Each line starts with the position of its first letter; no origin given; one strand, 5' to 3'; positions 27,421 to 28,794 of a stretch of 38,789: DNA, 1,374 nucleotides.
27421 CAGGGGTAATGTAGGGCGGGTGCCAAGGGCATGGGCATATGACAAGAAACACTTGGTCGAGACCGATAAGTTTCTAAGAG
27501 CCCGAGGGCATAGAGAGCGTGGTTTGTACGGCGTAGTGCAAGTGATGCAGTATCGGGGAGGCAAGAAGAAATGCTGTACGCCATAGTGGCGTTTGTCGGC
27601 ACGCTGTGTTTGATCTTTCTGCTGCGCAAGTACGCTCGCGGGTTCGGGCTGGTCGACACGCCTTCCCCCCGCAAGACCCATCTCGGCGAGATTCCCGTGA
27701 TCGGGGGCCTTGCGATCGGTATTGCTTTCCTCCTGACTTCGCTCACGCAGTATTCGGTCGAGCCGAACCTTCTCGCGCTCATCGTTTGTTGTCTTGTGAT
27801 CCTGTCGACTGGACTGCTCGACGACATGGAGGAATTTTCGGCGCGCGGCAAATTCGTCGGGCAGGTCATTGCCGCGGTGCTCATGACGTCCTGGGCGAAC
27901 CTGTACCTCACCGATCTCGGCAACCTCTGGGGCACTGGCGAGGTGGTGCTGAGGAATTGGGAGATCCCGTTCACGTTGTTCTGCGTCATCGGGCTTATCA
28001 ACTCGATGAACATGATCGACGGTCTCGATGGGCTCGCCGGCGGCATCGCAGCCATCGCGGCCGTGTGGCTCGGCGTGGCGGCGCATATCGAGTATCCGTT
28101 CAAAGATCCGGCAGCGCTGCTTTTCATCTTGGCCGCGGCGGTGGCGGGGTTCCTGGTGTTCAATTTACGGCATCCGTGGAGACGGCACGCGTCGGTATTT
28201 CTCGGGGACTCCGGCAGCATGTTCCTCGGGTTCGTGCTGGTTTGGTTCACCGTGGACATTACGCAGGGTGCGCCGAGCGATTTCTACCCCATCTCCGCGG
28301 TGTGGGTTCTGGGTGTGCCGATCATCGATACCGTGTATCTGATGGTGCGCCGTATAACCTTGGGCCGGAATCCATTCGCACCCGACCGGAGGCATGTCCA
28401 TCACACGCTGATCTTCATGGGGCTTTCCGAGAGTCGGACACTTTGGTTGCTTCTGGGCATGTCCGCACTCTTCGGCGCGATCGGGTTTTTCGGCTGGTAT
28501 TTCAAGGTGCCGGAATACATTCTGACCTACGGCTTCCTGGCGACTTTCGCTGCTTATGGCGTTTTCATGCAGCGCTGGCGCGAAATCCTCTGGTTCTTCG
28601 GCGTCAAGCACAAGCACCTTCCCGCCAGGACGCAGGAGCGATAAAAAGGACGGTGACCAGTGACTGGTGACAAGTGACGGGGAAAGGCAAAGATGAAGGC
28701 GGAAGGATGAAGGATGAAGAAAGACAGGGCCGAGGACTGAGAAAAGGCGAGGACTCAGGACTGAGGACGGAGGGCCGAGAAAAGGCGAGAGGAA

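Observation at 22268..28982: Seven blocks of degenerate tandem repeats locked in a 7-nt register, all with the purine-rich strand on +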

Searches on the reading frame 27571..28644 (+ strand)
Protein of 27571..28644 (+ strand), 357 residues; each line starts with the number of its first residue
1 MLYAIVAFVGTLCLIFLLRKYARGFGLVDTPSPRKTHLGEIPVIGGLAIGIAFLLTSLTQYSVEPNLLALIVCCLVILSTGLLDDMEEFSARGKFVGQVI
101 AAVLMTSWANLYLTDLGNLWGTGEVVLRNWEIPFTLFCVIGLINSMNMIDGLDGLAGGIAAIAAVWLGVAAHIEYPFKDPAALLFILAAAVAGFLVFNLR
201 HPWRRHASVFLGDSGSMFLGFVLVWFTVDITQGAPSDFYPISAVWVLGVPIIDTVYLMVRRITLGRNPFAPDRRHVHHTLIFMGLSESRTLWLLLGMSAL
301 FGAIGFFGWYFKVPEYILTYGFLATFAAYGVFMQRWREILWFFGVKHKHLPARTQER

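Call 20: search_protein_families(library=pfam, proteins=[window:27571-28644:+], max_evalue=0.01)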
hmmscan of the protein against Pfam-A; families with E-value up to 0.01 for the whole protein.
window:27571-28644:+ (357 aa): 1 family
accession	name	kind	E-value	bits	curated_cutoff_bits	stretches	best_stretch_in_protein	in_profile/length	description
PF00953.26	Glycos_transf_4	-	1.3e-37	129.6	27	1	68-229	2-158/160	Glycosyl transferase family 4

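Call 29: find_homologous_proteins(query=window:27571-28644:+, max_evalue=1e-30)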
Query window:27571-28644:+ (357 aa): 785 proteins with E <= 1e-30 among 8000 candidates; the best 120 are listed.
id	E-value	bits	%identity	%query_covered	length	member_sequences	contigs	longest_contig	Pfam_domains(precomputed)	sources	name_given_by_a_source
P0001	4.9e-226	768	96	100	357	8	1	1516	PF00953.27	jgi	-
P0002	9.7e-211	718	90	100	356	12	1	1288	PF00953.27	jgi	jgi:UDP-GlcNAc:undecaprenyl-phosphate GlcNAc-1-phosphate transferase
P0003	1.3e-202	691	87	100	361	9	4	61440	PF00953.27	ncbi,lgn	ncbi:MAG: MraY family glycosyltransferase [Pseudomonadota bacterium]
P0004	9.8e-200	682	85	99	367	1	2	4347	PF00953.27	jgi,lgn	jgi:UDP-GlcNAc:undecaprenyl-phosphate GlcNAc-1-phosphate transferase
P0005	4.9e-196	669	84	100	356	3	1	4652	PF00953.27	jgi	-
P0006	6.9e-191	652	82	100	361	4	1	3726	PF00953.27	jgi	-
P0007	4.4e-190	650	83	100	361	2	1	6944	PF00953.27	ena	-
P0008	3.0e-189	647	80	100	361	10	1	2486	PF00953.27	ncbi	-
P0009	5.1e-189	646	80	100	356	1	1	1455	PF00953.27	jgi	jgi:UDP-GlcNAc:undecaprenyl-phosphate GlcNAc-1-phosphate transferase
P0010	2.6e-188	644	80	100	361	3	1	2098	PF00953.27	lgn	-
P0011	3.6e-187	640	80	100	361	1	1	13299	PF00953.27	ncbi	-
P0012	2.1e-186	638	82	97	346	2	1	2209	PF00953.27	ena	-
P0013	4.2e-186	637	82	97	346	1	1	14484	PF00953.27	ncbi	ncbi:MAG: MraY family glycosyltransferase [Betaproteobacteria bacterium]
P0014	6.3e-186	636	80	100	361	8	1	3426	PF00953.27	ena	-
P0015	1.1e-183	629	80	100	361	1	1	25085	PF00953.27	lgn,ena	-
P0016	8.8e-182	622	79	100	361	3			PF00953.27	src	-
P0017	1.3e-179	615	77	98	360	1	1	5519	PF00953.27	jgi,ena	-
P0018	2.6e-162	558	70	100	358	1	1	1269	PF00953.27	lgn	-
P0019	9.4e-154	530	67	98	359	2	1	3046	PF00953.27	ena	-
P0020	4.4e-153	528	69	99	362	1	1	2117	PF00953.27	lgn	-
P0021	1.6e-151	523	66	98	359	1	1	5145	PF00953.27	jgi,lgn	jgi:UDP-GlcNAc:undecaprenyl-phosphate GlcNAc-1-phosphate transferase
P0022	3.7e-149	515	67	98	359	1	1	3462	PF00953.27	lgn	-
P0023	1.4e-148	513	65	98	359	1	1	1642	PF00953.27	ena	-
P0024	7.9e-147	507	62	99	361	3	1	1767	PF00953.27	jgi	-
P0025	9.3e-147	507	64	98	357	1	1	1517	PF00953.27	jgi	jgi:UDP-GlcNAc:undecaprenyl-phosphate GlcNAc-1-phosphate transferase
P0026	1.9e-146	506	66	98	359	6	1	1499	PF00953.27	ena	-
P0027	2.0e-146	506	64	98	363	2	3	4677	PF00953.27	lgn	-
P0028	2.0e-146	506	64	99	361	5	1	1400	PF00953.27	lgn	-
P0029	1.5e-145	503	66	97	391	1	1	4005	PF00953.27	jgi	jgi:UDP-GlcNAc:undecaprenyl-phosphate/decaprenyl-phosphate GlcNAc-1-phosphate transferase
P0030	9.6e-145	501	64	100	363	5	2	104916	PF00953.27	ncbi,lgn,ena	-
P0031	2.2e-144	499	64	97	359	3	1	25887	PF00953.27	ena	-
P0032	7.9e-144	498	64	99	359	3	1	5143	PF00953.27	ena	-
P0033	1.2e-143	497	64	99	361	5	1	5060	PF00953.27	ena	-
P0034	2.3e-143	496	65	98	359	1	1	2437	PF00953.27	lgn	-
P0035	6.8e-143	494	63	100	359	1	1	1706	PF00953.27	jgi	jgi:UDP-GlcNAc:undecaprenyl-phosphate GlcNAc-1-phosphate transferase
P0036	8.2e-143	494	63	99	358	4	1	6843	PF00953.27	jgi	jgi:UDP-GlcNAc:undecaprenyl-phosphate GlcNAc-1-phosphate transferase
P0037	1.4e-142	493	64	97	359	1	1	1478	PF00953.27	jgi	-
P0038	5.8e-142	491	63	99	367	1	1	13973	PF00953.27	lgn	-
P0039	1.6e-141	490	63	98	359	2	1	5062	PF00953.27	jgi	-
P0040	9.6e-141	487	62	98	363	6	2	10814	PF00953.27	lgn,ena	-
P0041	1.9e-140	486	63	98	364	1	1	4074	PF00953.27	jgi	jgi:UDP-GlcNAc:undecaprenyl-phosphate GlcNAc-1-phosphate transferase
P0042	1.3e-139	484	63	99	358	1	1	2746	PF00953.27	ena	-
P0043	1.5e-139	484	64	98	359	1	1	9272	PF00953.27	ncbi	-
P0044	7.7e-139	481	63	99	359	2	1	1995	PF00953.27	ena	-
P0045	8.0e-139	481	63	99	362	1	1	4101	PF00953.27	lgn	-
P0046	7.6e-138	478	61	100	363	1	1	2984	PF00953.27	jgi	jgi:UDP-GlcNAc:undecaprenyl-phosphate GlcNAc-1-phosphate transferase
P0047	1.2e-135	471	63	93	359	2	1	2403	PF00953.27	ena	-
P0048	1.8e-132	460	60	97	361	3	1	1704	PF00953.27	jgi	jgi:UDP-GlcNAc:undecaprenyl-phosphate GlcNAc-1-phosphate transferase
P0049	3.6e-131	456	60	99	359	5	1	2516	PF00953.27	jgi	jgi:UDP-GlcNAc:undecaprenyl-phosphate GlcNAc-1-phosphate transferase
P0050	2.1e-126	440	65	85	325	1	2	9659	PF00953.27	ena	-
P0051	1.4e-123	431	56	100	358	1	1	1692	PF00953.27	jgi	jgi:UDP-GlcNAc:undecaprenyl-phosphate GlcNAc-1-phosphate transferase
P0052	4.9e-121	423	57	94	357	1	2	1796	PF00953.27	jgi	jgi:UDP-GlcNAc:undecaprenyl-phosphate GlcNAc-1-phosphate transferase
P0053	2.7e-117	410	60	95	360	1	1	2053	PF00953.27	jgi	jgi:UDP-GlcNAc:undecaprenyl-phosphate/decaprenyl-phosphate GlcNAc-1-phosphate transferase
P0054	2.0e-116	407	60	95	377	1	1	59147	PF00953.27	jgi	jgi:UDP-GlcNAc:undecaprenyl-phosphate/decaprenyl-phosphate GlcNAc-1-phosphate transferase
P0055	6.5e-116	406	53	99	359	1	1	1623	PF00953.27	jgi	jgi:UDP-GlcNAc:undecaprenyl-phosphate/decaprenyl-phosphate GlcNAc-1-phosphate transferase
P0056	7.1e-113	396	53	99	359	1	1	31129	PF00953.27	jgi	jgi:UDP-GlcNAc:undecaprenyl-phosphate/decaprenyl-phosphate GlcNAc-1-phosphate transferase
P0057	2.1e-112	394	54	91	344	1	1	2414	PF00953.27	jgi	jgi:UDP-GlcNAc:undecaprenyl-phosphate GlcNAc-1-phosphate transferase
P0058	3.9e-111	390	51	99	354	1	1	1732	PF00953.27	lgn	-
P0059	3.5e-109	384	68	70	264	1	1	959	PF00953.27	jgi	jgi:UDP-GlcNAc:undecaprenyl-phosphate GlcNAc-1-phosphate transferase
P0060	3.2e-103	364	52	95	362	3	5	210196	PF00953.27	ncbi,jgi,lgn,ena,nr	ncbi:MAG TPA: MraY family glycosyltransferase [Burkholderiales bacterium]|nr:MraY family glycosyltra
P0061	1.8e-100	355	50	95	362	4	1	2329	PF00953.27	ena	-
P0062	9.5e-99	349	51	94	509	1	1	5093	PF00953.27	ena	-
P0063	8.0e-97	343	51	94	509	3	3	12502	PF00953.27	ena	-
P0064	2.3e-93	331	49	95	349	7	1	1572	PF00953.27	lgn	-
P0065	7.0e-93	330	51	93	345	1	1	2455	PF00953.27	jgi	jgi:UDP-GlcNAc:undecaprenyl-phosphate GlcNAc-1-phosphate transferase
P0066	1.3e-91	326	48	97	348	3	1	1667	PF00953.27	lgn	-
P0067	2.3e-91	325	49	93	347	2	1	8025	PF00953.27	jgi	-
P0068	1.6e-90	322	47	92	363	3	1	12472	PF00953.27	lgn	-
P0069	1.1e-89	319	50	90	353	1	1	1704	PF00953.27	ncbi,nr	ncbi:MAG: undecaprenyl/decaprenyl-phosphate alpha-N-acetylglucosaminyl 1-phosphate transferase [Gamm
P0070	2.0e-88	315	50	88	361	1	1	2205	PF00953.27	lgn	-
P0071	1.9e-86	309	45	100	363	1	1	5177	PF00953.27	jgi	jgi:UDP-GlcNAc:undecaprenyl-phosphate GlcNAc-1-phosphate transferase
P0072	4.0e-86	308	48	92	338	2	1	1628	PF00953.27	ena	-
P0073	9.3e-83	297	44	98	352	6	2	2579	PF00953.27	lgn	-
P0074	4.2e-82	294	66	58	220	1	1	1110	PF00953.27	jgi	jgi:UDP-GlcNAc:undecaprenyl-phosphate GlcNAc-1-phosphate transferase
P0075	5.5e-82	294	51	76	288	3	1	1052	PF00953.27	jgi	jgi:UDP-GlcNAc:undecaprenyl-phosphate GlcNAc-1-phosphate transferase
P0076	2.1e-80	289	43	95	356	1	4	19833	PF00953.27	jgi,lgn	jgi:UDP-GlcNAc:undecaprenyl-phosphate GlcNAc-1-phosphate transferase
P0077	2.6e-79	285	45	93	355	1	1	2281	PF00953.27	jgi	jgi:UDP-GlcNAc:undecaprenyl-phosphate/decaprenyl-phosphate GlcNAc-1-phosphate transferase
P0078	1.1e-77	280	45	91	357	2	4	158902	PF00953.27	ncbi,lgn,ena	-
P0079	1.9e-77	279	46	95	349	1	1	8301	PF00953.27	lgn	-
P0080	3.3e-76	275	46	92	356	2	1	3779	PF00953.27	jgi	jgi:UDP-GlcNAc:undecaprenyl-phosphate/decaprenyl-phosphate GlcNAc-1-phosphate transferase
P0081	1.4e-75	273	45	93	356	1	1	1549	PF00953.27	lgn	-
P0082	5.7e-75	271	43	93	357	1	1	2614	PF00953.27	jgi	jgi:UDP-GlcNAc:undecaprenyl-phosphate GlcNAc-1-phosphate transferase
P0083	1.4e-74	270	47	82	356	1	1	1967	PF00953.27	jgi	jgi:UDP-GlcNAc:undecaprenyl-phosphate GlcNAc-1-phosphate transferase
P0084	2.8e-74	269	43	91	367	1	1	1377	PF00953.27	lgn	-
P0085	3.0e-73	265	44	93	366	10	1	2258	PF00953.27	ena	-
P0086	3.1e-73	265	44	93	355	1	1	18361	PF00953.27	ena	-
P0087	5.1e-73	265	43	93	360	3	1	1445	PF00953.27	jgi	jgi:UDP-GlcNAc:undecaprenyl-phosphate GlcNAc-1-phosphate transferase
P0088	1.1e-72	263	44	95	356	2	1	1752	PF00953.27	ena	-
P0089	1.2e-72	263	43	91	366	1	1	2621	PF00953.27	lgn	-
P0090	2.5e-72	262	45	93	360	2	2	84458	PF00953.27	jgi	-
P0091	3.1e-72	262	44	94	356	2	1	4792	PF00953.27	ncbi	-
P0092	3.2e-72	262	41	93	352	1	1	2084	PF00953.27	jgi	jgi:UDP-GlcNAc:undecaprenyl-phosphate GlcNAc-1-phosphate transferase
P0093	3.3e-72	262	42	91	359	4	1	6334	PF00953.27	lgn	-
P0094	3.4e-72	262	43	90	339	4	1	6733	PF00953.27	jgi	jgi:UDP-GlcNAc:undecaprenyl-phosphate GlcNAc-1-phosphate transferase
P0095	5.4e-72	261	43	91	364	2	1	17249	PF00953.27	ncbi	-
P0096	1.5e-71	260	43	94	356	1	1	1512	PF00953.27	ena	-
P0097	2.1e-71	259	41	94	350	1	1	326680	PF00953.27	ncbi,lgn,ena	-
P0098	2.8e-71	259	42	92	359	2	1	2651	PF00953.27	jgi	-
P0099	4.8e-71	258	44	87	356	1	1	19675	PF00953.27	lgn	-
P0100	7.0e-71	258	43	88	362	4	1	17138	PF00953.27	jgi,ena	-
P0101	1.4e-70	257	41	94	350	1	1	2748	PF00953.27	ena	-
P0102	1.7e-70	256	45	91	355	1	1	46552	PF00953.27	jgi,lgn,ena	-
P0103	2.1e-70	256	43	92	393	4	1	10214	PF00953.27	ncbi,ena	-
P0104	2.6e-70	256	43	88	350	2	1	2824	PF00953.27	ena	-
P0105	6.3e-70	254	42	97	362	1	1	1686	PF00953.27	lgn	-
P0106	1.1e-69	254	41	97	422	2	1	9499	PF00953.27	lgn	-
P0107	1.3e-69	253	43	88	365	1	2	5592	PF00953.27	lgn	-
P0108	1.9e-69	253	41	96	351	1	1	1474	PF00953.27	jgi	jgi:UDP-GlcNAc:undecaprenyl-phosphate GlcNAc-1-phosphate transferase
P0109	2.0e-69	253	43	89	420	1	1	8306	PF00953.27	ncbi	-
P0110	2.3e-69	252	42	94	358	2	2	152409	PF00953.27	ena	-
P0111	3.1e-69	252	43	90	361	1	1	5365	PF00953.27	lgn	-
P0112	3.9e-69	252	42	89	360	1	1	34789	PF00953.27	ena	-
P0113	5.1e-69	251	38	98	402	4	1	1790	PF00953.27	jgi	jgi:UDP-GlcNAc:undecaprenyl-phosphate/decaprenyl-phosphate GlcNAc-1-phosphate transferase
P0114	5.7e-69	251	41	94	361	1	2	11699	PF00953.27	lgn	-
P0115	7.1e-69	251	40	94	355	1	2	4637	PF00953.27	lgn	-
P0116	8.2e-69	251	41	95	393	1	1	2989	PF00953.27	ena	-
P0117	1.6e-68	250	40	91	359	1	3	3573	PF00953.27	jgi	jgi:UDP-GlcNAc:undecaprenyl-phosphate GlcNAc-1-phosphate transferase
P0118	2.9e-68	249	40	95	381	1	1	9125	PF00953.27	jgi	-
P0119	7.4e-68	248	40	99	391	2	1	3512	PF00953.27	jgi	-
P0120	7.5e-68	248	41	91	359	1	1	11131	PF00953.27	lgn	-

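Call 30: find_encoding_contigs(protein=P0003, flank=10000, max_places=3)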
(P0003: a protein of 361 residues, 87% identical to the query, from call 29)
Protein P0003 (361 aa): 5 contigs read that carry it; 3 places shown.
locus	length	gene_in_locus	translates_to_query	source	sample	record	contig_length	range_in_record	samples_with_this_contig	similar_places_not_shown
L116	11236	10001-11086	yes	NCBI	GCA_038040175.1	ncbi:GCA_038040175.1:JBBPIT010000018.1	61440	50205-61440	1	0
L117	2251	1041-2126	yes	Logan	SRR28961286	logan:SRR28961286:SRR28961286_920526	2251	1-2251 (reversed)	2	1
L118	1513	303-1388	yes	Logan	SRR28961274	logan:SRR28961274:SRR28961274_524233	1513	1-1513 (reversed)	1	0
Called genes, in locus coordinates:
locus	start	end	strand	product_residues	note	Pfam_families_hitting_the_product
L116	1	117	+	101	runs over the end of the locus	PF01381:HTH_3 (weak)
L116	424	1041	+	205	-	PF17194:AbiEi_3_N (weak), PF13338:AbiEi_4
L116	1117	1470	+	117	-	PF01909:NTP_transf_2, PF18765:Polbeta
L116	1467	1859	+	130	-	PF05168:HEPN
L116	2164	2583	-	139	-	-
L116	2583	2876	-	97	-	-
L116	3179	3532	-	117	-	PF02452:PemK_toxin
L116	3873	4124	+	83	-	PF13173:AAA_14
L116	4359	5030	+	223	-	PF14213:DUF4325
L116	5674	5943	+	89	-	PF04014:MazE_antitoxin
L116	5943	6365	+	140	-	PF01850:PIN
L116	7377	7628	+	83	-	PF04014:MazE_antitoxin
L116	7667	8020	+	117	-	PF02452:PemK_toxin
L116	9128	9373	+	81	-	-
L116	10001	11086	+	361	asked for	PF00953:Glycos_transf_4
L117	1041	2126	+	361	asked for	PF00953:Glycos_transf_4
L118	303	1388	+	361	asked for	PF00953:Glycos_transf_4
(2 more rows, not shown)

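Call 31: find_encoding_contigs(protein=P0015, flank=10000, max_places=2)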
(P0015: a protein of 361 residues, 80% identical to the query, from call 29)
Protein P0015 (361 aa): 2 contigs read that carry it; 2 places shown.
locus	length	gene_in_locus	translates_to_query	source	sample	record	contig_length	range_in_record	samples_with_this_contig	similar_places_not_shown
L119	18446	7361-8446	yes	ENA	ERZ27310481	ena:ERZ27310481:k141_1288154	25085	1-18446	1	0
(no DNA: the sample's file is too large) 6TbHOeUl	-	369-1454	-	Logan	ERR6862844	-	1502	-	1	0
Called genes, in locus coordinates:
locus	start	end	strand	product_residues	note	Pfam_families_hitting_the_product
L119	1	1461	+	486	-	?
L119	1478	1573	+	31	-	-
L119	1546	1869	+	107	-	-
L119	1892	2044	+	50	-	-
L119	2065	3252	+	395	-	PF20706:GT4-conflict, PF13439:Glyco_transf_4, PF13579:Glyco_trans_4_4, PF00534:Glycos_transf_1, PF13692:Glyco_trans_1_4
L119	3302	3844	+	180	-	PF00132:Hexapep (weak)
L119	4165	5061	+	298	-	PF00535:Glycos_transf_2 (weak)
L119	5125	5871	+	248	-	PF00535:Glycos_transf_2, PF10111:Glyco_tranf_2_2 (faint), PF13641:Glyco_tranf_2_3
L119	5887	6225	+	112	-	-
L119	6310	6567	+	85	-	-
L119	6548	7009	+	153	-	-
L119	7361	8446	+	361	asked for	PF00953:Glycos_transf_4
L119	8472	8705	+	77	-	-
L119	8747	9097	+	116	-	PF04892:VanZ-LLP1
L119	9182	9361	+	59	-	-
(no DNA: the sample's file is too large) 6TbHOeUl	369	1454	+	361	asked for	PF00953:Glycos_transf_4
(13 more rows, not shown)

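Call 32: find_encoding_contigs(protein=P0013, flank=10000, max_places=2)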
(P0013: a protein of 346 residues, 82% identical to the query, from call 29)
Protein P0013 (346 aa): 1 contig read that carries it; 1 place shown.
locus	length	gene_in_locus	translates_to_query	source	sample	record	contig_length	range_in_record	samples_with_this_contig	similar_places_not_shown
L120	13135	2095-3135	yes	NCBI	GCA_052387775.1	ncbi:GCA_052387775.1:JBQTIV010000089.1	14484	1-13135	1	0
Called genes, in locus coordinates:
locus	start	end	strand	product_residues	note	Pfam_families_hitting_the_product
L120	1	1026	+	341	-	PF13579:Glyco_trans_4_4, PF00534:Glycos_transf_1, PF13692:Glyco_trans_1_4, PF13524:Glyco_trans_1_2 (weak)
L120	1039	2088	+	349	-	PF01370:Epimerase, PF02719:Polysacc_synt_2, PF04321:RmlD_sub_bind, PF08659:KR (weak), PF01073:3Beta_HSD, PF07993:NAD_binding_4 (faint), PF13460:NAD_binding_10 (weak), PF16363:GDP_Man_Dehyd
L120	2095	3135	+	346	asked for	PF00953:Glycos_transf_4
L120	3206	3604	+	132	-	PF04892:VanZ-LLP1 (faint)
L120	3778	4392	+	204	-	PF02493:MORN (weak)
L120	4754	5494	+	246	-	PF04773:FecR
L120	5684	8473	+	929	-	PF06082:YjbH, PF01569:PAP2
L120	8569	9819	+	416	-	PF00696:AA_kinase, PF01842:ACT, PF22468:ACT_9 (weak), PF13840:ACT_7, PF01842:ACT, PF22468:ACT_9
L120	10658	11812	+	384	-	PF00389:2-Hacid_dh, PF02826:2-Hacid_dh_C, PF03446:NAD_binding_2 (weak)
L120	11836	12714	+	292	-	PF03328:HpcH_HpaI (weak)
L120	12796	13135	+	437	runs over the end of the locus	PF01547:SBP_bac_1, PF13416:SBP_bac_8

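Call 58: find_encoding_contigs(protein=P0001, flank=10000, max_places=3)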
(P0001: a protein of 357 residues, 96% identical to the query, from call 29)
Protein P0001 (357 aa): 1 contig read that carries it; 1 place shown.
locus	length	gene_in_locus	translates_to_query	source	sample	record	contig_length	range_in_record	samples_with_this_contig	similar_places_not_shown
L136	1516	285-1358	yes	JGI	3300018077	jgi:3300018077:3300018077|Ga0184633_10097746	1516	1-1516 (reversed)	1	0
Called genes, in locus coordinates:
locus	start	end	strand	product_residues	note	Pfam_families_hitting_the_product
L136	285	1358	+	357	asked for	PF00953:Glycos_transf_4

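Call 59: find_encoding_contigs(protein=P0007, flank=10000, max_places=2)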
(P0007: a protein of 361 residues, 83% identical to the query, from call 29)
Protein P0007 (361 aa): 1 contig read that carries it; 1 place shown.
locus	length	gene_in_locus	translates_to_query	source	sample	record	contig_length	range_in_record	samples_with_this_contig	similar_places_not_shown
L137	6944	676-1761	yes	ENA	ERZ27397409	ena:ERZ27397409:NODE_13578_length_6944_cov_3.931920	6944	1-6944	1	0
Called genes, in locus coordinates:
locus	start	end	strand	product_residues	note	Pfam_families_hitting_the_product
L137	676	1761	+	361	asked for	PF00953:Glycos_transf_4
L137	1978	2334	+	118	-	PF04892:VanZ-LLP1 (weak)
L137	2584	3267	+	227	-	PF02493:MORN (weak)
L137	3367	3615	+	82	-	-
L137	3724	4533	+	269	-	PF04773:FecR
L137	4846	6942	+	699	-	?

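Call 60: find_encoding_contigs(protein=P0011, flank=10000, max_places=2)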
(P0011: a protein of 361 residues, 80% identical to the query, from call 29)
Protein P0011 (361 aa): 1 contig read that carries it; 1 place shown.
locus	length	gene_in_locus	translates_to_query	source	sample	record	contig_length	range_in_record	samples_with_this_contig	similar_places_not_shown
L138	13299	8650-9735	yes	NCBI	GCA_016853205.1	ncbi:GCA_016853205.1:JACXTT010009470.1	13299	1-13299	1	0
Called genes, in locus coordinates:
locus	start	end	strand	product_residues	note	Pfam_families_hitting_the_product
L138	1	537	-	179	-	?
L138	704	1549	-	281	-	PF12146:Hydrolase_4, PF00561:Abhydrolase_1, PF12697:Abhydrolase_6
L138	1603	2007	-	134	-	PF05635:23S_rRNA_IVP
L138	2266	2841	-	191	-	PF00034:Cytochrom_C (weak), PF13442:Cytochrome_CBB3 (faint), PF00034:Cytochrom_C (weak)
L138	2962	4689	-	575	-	PF01011:PQQ, PF13360:PQQ_2, PF13570:Beta-prop_ACSF4 (weak), PF07774:EMC1_C (faint), PF01011:PQQ, PF13570:Beta-prop_ACSF4 (weak), PF13360:PQQ_2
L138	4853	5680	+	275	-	-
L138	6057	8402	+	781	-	PF02563:Poly_export, PF10531:SLBB, PF22461:SLBB_2, PF08007:JmjC_2 (faint), PF10531:SLBB (weak)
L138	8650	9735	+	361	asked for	PF00953:Glycos_transf_4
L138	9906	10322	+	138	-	PF00892:EamA (weak), PF00893:Multi_Drug_Res (weak)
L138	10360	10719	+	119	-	PF00892:EamA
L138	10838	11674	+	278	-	-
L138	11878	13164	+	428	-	PF03721:UDPG_MGDP_dh_N, PF00984:UDPG_MGDP_dh, PF03720:UDPG_MGDP_dh_C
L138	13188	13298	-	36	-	?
